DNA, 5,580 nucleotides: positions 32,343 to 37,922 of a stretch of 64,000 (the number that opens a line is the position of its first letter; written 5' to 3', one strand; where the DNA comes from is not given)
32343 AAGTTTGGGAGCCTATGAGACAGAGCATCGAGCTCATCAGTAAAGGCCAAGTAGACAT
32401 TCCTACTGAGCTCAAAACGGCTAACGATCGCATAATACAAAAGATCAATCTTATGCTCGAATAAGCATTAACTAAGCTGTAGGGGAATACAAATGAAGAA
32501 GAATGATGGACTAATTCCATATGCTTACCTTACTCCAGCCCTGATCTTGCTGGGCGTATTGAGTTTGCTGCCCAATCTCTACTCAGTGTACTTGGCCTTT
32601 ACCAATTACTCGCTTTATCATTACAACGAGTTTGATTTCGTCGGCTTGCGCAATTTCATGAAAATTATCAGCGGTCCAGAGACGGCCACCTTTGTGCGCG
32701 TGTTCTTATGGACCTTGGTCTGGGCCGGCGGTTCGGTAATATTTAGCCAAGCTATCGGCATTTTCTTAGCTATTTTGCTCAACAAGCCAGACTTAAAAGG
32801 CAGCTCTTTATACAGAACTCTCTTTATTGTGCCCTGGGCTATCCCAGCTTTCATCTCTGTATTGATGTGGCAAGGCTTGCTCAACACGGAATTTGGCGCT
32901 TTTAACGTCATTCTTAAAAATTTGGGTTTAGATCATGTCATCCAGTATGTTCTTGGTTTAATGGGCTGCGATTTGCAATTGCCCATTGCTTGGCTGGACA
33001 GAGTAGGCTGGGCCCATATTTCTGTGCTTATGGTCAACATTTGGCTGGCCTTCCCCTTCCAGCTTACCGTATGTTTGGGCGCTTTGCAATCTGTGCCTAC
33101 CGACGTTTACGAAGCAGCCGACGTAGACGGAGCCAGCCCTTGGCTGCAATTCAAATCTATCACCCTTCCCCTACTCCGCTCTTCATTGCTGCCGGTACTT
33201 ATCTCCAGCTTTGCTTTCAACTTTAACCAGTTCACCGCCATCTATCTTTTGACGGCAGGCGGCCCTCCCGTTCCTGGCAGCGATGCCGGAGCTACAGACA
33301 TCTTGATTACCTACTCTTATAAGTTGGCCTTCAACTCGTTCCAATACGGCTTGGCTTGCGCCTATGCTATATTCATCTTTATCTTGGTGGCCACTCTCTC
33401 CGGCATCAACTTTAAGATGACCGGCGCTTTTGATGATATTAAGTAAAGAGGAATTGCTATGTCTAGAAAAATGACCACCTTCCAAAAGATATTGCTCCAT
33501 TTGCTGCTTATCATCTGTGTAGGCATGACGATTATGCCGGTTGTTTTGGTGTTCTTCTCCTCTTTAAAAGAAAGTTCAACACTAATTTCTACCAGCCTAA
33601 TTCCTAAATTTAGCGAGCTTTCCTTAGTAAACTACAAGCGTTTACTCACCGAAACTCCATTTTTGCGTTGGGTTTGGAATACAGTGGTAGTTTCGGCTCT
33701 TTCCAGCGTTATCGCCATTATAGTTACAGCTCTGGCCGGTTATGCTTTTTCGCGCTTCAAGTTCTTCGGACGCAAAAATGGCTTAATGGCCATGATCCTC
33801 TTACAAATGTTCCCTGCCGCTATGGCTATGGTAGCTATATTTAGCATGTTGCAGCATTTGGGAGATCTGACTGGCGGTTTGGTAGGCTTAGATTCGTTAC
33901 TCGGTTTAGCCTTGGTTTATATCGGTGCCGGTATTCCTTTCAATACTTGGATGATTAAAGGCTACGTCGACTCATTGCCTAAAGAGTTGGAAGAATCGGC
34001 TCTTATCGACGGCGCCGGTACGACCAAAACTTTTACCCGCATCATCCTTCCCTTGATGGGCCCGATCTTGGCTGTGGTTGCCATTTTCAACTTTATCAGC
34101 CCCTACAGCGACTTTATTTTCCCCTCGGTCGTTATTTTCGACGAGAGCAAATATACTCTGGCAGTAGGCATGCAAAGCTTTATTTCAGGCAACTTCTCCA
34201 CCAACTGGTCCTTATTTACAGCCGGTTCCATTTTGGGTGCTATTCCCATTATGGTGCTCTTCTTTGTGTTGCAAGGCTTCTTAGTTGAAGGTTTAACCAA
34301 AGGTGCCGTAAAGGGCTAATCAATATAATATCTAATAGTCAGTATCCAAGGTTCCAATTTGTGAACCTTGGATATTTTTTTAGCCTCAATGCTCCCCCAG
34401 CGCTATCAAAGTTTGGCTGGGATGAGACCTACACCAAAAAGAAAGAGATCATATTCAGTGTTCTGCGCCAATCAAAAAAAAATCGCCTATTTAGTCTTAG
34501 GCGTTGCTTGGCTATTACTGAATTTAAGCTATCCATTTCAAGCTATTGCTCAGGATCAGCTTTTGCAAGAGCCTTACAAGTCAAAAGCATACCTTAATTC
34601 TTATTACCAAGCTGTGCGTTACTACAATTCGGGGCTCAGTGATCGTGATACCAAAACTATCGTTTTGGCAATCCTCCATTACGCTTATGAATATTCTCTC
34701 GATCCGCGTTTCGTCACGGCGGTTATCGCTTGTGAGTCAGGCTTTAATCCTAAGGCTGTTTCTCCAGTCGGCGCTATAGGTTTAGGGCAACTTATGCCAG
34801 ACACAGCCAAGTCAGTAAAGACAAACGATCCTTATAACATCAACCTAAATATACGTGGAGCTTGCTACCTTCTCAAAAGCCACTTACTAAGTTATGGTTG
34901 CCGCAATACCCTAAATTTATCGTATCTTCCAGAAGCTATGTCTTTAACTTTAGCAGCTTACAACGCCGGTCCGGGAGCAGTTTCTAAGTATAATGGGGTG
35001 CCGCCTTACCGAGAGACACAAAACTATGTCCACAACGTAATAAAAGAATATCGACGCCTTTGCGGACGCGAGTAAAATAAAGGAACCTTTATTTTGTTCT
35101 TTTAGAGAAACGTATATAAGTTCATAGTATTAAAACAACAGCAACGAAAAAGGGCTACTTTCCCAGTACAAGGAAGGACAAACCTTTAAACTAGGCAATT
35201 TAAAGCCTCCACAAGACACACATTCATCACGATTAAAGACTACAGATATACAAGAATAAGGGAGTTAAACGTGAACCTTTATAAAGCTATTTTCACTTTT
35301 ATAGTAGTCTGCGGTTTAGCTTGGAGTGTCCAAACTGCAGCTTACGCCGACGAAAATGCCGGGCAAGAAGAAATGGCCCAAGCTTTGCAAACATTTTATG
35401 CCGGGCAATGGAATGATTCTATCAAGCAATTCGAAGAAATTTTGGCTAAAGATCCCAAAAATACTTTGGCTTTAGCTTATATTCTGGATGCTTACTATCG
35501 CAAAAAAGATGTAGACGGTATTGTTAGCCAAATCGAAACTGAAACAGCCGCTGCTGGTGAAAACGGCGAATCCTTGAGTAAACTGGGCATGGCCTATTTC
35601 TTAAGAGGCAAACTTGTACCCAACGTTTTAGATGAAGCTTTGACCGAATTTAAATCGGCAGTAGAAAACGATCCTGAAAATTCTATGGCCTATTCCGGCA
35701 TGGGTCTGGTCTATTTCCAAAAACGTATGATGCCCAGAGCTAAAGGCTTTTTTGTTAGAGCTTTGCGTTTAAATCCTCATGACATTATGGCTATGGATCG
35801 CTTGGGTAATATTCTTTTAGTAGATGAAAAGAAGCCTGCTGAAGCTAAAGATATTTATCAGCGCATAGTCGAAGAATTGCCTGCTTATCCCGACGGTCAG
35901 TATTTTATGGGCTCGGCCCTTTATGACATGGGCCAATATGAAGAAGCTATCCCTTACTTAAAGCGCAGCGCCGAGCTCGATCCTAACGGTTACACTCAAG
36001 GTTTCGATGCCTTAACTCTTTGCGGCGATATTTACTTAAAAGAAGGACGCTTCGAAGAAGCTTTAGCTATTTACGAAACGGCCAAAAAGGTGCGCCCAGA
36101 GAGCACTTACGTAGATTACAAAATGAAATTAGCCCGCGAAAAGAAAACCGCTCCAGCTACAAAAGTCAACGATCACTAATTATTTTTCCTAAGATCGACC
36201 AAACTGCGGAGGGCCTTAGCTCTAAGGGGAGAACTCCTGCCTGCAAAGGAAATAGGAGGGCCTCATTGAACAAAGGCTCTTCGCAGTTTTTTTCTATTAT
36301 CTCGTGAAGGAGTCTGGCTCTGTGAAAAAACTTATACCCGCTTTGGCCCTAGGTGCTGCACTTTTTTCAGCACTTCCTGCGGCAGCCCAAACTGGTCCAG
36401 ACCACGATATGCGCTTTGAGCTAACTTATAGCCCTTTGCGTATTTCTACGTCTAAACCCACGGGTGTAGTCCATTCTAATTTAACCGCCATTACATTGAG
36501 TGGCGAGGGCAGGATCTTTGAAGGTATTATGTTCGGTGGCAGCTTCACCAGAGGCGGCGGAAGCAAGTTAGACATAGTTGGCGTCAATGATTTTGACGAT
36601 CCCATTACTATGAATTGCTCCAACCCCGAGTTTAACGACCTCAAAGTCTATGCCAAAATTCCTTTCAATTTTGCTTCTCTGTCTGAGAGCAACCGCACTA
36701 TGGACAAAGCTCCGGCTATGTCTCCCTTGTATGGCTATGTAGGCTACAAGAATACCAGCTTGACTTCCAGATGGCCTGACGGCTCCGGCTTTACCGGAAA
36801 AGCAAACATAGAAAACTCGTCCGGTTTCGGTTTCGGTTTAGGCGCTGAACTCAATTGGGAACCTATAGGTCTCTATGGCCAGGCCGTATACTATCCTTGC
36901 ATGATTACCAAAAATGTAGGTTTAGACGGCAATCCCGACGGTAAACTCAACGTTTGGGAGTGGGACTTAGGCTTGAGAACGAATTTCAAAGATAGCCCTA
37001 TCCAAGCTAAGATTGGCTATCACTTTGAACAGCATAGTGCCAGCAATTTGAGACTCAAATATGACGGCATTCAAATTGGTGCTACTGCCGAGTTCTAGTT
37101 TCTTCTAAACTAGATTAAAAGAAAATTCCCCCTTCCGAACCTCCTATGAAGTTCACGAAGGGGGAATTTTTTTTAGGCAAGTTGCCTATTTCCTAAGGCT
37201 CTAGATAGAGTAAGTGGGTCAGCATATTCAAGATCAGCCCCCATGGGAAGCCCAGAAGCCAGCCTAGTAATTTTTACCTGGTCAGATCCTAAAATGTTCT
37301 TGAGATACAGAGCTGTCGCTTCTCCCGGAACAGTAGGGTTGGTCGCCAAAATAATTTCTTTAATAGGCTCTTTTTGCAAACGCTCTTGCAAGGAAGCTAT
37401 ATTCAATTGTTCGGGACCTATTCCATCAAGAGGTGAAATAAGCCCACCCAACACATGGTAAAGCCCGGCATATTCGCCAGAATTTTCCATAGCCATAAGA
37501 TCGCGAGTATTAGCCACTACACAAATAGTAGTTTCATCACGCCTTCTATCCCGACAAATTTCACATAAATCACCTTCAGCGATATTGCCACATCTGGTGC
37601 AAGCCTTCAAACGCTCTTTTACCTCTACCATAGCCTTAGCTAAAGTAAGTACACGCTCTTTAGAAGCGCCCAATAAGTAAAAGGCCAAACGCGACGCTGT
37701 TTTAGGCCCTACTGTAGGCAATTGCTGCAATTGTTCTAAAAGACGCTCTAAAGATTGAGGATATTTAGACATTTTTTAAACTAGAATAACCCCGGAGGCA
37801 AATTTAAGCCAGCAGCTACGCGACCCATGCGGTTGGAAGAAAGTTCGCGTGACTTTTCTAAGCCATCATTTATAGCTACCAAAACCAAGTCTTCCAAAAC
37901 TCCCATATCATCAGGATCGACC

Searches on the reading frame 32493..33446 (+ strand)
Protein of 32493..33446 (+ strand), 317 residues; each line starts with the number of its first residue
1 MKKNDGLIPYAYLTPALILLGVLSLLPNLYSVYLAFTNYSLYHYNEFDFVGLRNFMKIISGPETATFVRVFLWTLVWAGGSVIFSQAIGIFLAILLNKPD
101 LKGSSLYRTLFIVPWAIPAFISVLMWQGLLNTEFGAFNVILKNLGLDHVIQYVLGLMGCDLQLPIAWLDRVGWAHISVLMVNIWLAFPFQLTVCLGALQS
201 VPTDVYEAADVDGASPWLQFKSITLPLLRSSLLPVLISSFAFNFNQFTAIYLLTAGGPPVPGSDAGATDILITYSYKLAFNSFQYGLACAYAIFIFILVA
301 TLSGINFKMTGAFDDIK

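Call 23: search_protein_families(library=pfam, proteins=[window:32493-33446:+], max_evalue=0.00001)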
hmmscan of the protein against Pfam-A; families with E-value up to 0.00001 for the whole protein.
window:32493-33446:+ (317 aa): 1 family
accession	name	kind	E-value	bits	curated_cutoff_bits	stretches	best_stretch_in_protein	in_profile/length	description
PF00528.27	BPD_transp_1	-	8e-21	75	26.4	1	88-300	4-171/184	Binding-protein-dependent transport system inner membrane component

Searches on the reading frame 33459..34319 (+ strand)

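Call 51: search_protein_families(library=pfam, proteins=[window:33459-34319:+], max_evalue=0.00001)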
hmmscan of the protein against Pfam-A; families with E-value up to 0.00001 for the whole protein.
window:33459-34319:+ (286 aa): 1 family
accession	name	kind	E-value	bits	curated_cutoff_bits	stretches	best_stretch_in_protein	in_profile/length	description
PF00528.27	BPD_transp_1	-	1.1e-11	45.2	26.4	1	90-276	5-179/184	Binding-protein-dependent transport system inner membrane component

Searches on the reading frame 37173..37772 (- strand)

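Call 51: search_protein_families(library=pfam, proteins=[window:37173-37772:-], max_evalue=0.00001)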
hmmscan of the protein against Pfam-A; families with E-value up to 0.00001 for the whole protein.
window:37173-37772:- (199 aa): 5 families
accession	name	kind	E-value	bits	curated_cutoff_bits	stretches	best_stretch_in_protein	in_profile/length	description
PF13662.12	Toprim_4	-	6.3e-27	94.1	25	1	82-172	2-85/85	Toprim domain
PF21176.3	RecR_HhH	-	4.7e-15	55.6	27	1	8-51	1-44/45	RecR, helix-hairpin-helix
PF21175.2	RecR_C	-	7.2e-12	44.9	22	1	174-197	1-24/24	RecR, C-terminal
PF01751.28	Toprim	-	4.3e-10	40.1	23.1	1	82-167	1-92/96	Toprim domain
PF02132.21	RecR_ZnF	-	7.6e-08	32.4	22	1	57-75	3-21/21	RecR, Cys4-zinc finger domain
